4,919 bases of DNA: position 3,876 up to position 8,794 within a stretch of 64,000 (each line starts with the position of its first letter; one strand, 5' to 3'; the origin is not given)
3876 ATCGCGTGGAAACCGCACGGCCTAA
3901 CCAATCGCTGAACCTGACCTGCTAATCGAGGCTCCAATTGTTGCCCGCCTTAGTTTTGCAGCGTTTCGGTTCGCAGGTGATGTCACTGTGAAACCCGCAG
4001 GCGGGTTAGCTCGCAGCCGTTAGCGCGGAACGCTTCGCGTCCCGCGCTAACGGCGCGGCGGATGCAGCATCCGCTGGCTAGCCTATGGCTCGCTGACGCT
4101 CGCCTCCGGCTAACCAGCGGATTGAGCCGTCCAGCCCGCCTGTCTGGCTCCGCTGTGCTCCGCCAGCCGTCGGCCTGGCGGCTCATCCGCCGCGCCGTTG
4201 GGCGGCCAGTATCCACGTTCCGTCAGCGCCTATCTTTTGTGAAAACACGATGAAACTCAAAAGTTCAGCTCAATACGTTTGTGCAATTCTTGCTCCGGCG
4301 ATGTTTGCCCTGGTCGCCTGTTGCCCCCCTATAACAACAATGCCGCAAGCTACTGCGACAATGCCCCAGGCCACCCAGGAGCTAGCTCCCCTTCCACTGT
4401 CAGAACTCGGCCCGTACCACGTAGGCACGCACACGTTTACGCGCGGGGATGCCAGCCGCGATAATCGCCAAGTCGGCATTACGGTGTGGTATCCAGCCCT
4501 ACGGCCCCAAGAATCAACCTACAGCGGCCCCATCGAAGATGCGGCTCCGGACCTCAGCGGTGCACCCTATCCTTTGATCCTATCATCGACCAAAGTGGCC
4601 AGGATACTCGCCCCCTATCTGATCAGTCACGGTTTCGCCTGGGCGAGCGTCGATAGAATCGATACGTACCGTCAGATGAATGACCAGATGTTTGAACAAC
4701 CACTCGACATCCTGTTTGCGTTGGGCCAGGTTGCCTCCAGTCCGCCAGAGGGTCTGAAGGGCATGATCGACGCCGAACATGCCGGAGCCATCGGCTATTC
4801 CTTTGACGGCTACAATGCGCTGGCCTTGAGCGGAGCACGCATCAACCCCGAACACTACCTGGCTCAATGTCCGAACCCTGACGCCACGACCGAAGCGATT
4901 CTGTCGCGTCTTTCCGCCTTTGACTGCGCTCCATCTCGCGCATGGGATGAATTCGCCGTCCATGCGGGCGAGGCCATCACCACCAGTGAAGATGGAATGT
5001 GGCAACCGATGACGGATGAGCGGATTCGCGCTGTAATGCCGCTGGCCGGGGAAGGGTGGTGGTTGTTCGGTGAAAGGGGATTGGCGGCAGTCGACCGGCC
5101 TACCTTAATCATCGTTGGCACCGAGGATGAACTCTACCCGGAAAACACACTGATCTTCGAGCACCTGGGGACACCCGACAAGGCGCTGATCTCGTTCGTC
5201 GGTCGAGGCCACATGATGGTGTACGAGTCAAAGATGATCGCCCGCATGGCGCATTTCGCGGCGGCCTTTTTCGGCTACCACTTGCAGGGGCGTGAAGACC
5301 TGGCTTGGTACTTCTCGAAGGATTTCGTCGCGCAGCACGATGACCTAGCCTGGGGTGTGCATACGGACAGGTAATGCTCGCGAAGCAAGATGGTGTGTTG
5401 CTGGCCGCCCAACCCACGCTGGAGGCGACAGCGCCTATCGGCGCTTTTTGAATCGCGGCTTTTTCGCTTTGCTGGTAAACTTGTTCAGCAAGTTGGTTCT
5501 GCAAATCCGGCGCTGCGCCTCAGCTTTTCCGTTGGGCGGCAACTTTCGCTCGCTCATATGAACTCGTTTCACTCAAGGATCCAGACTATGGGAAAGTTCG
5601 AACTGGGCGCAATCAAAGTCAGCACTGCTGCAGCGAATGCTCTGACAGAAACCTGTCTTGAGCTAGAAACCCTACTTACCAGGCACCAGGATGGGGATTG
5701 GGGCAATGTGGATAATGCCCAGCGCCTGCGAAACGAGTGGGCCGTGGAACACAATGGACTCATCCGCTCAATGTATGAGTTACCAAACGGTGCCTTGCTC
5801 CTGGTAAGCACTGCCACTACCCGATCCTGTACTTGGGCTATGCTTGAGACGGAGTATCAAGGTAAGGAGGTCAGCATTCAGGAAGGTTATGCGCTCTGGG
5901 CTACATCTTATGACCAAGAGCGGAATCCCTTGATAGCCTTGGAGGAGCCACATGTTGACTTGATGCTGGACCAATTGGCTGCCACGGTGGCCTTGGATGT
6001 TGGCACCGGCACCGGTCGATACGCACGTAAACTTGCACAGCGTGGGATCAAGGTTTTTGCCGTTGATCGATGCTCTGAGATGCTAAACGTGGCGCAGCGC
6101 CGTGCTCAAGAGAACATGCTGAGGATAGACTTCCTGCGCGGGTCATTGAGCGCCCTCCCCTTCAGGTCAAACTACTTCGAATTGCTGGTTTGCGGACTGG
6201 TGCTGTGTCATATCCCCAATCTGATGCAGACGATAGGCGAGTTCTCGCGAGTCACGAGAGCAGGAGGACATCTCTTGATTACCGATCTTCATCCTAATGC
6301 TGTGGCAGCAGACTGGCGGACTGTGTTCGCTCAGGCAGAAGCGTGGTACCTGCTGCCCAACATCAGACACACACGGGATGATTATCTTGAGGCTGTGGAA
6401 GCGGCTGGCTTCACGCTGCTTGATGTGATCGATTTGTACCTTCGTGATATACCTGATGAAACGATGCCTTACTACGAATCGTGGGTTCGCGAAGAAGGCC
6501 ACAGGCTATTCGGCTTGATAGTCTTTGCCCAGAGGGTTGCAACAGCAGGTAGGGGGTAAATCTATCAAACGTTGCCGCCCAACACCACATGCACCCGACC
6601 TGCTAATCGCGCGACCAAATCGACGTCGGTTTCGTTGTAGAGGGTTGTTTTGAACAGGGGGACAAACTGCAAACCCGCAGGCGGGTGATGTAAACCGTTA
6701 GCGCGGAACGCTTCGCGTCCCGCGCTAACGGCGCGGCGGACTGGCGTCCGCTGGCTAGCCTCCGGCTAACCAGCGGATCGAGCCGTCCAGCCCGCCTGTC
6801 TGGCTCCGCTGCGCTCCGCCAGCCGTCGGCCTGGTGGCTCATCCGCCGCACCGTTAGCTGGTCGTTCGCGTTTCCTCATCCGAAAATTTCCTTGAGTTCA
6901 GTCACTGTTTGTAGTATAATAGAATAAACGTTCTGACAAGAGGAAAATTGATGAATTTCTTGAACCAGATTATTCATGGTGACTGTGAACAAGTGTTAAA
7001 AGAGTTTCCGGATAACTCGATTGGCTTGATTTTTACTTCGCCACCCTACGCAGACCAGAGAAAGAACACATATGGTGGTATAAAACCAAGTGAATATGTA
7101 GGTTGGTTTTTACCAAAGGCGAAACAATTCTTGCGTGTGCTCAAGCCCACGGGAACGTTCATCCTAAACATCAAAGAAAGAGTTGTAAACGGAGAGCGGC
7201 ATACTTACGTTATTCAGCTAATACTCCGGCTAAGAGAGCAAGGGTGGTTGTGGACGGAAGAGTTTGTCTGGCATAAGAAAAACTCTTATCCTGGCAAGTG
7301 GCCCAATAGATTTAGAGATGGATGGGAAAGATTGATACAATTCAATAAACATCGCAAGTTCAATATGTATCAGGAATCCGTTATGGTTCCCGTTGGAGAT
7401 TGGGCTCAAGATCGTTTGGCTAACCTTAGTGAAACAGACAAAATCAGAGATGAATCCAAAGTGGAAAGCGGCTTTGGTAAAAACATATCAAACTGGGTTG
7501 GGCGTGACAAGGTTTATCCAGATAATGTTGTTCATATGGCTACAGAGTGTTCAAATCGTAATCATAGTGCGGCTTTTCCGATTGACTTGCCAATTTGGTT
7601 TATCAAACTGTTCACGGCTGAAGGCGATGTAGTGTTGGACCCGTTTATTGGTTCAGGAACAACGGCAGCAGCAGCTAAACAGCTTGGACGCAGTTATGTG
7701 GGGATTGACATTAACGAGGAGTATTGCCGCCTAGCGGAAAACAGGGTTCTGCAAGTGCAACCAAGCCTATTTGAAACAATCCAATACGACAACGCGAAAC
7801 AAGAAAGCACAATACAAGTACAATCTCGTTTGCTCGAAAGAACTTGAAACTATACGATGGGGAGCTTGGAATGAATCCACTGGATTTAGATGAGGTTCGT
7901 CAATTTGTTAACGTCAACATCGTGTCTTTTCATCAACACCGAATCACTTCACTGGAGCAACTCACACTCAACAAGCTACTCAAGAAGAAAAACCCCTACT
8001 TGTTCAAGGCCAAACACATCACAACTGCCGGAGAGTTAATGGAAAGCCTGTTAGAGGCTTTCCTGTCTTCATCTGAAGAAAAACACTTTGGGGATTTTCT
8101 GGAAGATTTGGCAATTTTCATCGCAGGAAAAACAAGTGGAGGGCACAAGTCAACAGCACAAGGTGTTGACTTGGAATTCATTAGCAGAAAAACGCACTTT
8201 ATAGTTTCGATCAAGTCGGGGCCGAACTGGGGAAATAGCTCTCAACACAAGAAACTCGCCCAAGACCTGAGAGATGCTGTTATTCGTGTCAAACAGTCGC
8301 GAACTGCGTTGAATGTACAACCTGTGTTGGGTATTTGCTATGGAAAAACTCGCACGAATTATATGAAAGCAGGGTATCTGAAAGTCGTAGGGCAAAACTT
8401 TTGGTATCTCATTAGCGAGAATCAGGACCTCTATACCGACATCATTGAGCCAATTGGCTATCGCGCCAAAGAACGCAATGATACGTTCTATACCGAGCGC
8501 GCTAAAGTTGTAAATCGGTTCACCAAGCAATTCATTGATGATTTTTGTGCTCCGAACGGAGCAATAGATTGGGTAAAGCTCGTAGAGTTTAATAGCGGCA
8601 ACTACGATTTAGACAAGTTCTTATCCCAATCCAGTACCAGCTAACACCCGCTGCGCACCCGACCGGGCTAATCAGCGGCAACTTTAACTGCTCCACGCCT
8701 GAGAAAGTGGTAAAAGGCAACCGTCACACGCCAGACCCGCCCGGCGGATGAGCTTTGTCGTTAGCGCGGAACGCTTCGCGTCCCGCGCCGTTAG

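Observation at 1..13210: Integron cassette array with unusually long attC sites; the integrase is missing from the window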

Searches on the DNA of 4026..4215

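Call 70: search_with_rna_model(model_id=R1, source=window, start=4026, end=4215, filters=off, max_evalue=10, show_alignments=2)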
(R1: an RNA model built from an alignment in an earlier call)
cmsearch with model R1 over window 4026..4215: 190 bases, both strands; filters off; matches with E-value up to 10: 9.
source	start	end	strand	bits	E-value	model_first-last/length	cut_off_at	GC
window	4108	4203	+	30.2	7.6e-08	1-129/129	no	0.74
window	4045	4083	-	10.4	0.0037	1-129/129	no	0.72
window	4076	4104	+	2.9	0.21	1-129/129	no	0.69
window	4091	4148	-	1.7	0.42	1-129/129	no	0.71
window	4173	4211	-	-0.5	1.3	1-129/129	no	0.77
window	4042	4058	+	-2.7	4.5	23-107/129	no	0.82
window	4151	4168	-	-2.9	4.8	1-129/129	no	0.78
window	4026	4038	-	-3.8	8.2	1-129/129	no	0.69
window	4204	4214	+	-4.2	9.8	1-129/129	no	0.64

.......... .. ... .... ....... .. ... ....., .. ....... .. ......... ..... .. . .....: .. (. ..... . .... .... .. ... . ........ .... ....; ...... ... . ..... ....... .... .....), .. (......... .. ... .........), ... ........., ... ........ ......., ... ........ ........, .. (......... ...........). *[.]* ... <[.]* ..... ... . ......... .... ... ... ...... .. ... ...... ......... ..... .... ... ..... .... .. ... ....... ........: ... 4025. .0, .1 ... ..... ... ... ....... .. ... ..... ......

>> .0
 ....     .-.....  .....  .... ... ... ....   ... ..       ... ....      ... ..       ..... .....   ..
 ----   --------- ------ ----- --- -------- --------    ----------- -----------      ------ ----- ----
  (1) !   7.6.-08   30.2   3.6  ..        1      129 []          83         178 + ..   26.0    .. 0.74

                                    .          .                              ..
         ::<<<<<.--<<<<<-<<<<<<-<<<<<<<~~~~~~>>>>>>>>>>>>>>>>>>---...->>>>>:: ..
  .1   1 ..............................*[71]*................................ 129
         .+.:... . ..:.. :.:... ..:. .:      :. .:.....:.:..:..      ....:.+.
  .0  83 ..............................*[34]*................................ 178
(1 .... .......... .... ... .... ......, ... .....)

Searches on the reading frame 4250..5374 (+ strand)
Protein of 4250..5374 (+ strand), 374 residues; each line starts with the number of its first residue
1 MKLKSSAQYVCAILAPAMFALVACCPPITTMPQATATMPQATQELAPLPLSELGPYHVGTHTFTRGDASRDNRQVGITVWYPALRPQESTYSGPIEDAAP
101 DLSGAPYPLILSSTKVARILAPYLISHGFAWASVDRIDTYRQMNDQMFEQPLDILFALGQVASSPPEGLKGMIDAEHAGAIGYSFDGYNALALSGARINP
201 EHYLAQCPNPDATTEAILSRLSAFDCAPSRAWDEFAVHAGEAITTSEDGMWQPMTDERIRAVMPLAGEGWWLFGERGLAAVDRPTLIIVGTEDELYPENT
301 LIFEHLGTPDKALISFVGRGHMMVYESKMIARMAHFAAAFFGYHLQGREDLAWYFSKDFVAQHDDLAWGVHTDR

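Call 9: search_protein_families(library=pfam, proteins=[window:4250-5374:+], max_evalue=0.001)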
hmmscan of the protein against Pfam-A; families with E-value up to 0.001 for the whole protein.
window:4250-5374:+ (374 aa): 1 family
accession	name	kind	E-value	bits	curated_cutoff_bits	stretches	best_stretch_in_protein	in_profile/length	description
PF12740.14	PETase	-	3.8e-05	23.7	28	0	119-194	72-143/263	PET hydrolase-like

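Call 44: search_protein_families(library=ncbifam, proteins=[window:4250-5374:+], max_evalue=0.00001)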
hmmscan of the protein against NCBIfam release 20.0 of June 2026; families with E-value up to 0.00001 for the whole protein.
window:4250-5374:+ (374 aa): 0 families

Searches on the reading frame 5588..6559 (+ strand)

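Call 9: search_protein_families(library=pfam, proteins=[window:5588-6559:+], max_evalue=0.001)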
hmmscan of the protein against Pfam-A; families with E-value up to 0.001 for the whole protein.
window:5588-6559:+ (323 aa): 8 families
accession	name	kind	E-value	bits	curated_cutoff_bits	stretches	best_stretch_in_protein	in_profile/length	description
PF08241.18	Methyltransf_11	-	3e-23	82.7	21.2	1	136-231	1-95/95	Methyltransferase domain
PF13649.12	Methyltransf_25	-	2.2e-20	73.6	27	1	136-227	2-97/97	Methyltransferase domain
PF13847.12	Methyltransf_31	-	1.8e-17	63.8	27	1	132-242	4-121/145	Methyltransferase domain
PF13489.12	Methyltransf_23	-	5.8e-13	49.3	27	1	135-278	26-162/164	Methyltransferase domain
PF08242.18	Methyltransf_12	-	5.8e-11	43.4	30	1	136-229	1-98/98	Methyltransferase domain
PF01209.24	Ubie_methyltran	-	1.2e-10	41.6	20.1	1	130-233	46-153/233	ubiE/COQ5 methyltransferase family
PF03848.20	TehB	-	0.00011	22.2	20.4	1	131-232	30-133/193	Tellurite resistance protein TehB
PF24675.1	NpmA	-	0.00022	21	60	1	131-176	23-70/214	16S rRNA (adenine(1408)-N(1))-methyltransferase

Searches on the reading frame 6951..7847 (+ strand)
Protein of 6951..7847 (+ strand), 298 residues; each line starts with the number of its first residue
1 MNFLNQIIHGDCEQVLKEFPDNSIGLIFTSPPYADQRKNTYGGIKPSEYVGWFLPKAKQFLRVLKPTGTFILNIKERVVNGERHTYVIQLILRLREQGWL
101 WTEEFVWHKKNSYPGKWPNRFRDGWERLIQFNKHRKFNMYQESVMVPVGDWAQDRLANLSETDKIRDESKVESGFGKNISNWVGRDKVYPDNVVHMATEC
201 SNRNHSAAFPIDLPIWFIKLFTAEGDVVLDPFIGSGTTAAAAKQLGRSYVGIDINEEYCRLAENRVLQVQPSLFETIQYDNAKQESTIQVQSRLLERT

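Call 9: search_protein_families(library=pfam, proteins=[window:6951-7847:+], max_evalue=0.001)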
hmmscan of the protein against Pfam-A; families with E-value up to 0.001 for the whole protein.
window:6951-7847:+ (298 aa): 5 families
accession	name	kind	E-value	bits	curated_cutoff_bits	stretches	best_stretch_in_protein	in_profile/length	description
PF01555.25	N6_N4_Mtase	-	1.2e-42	146.8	26.7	1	26-263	3-220/221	DNA methylase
PF08241.18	Methyltransf_11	-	9e-05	23.5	21.2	0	233-274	5-44/95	Methyltransferase domain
PF02086.21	MethyltransfD12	-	0.00013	22.2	22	1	218-278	13-74/253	D12 class N6 adenine-specific DNA methyltransferase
PF09445.16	Methyltransf_15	-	0.00054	20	22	0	227-264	3-40/165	RNA cap guanine-N2 methyltransferase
PF13649.12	Methyltransf_25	-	0.00073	20.6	27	0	228-271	1-46/97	Methyltransferase domain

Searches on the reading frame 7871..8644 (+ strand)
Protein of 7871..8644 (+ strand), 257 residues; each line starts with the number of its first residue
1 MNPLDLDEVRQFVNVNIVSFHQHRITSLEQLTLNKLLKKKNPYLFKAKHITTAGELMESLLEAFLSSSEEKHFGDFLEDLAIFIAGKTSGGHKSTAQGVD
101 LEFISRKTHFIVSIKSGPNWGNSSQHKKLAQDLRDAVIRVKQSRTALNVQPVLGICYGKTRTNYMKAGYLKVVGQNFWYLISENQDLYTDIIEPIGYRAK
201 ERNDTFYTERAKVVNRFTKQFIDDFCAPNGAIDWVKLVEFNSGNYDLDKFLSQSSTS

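Call 9: search_protein_families(library=pfam, proteins=[window:7871-8644:+], max_evalue=0.001)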
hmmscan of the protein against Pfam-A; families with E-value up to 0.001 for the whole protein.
window:7871-8644:+ (257 aa): 1 family
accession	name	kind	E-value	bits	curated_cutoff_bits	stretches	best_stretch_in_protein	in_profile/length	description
PF14511.12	RE_EcoO109I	-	5.7e-72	242.1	22.5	1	8-203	2-198/198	Type II restriction endonuclease EcoO109I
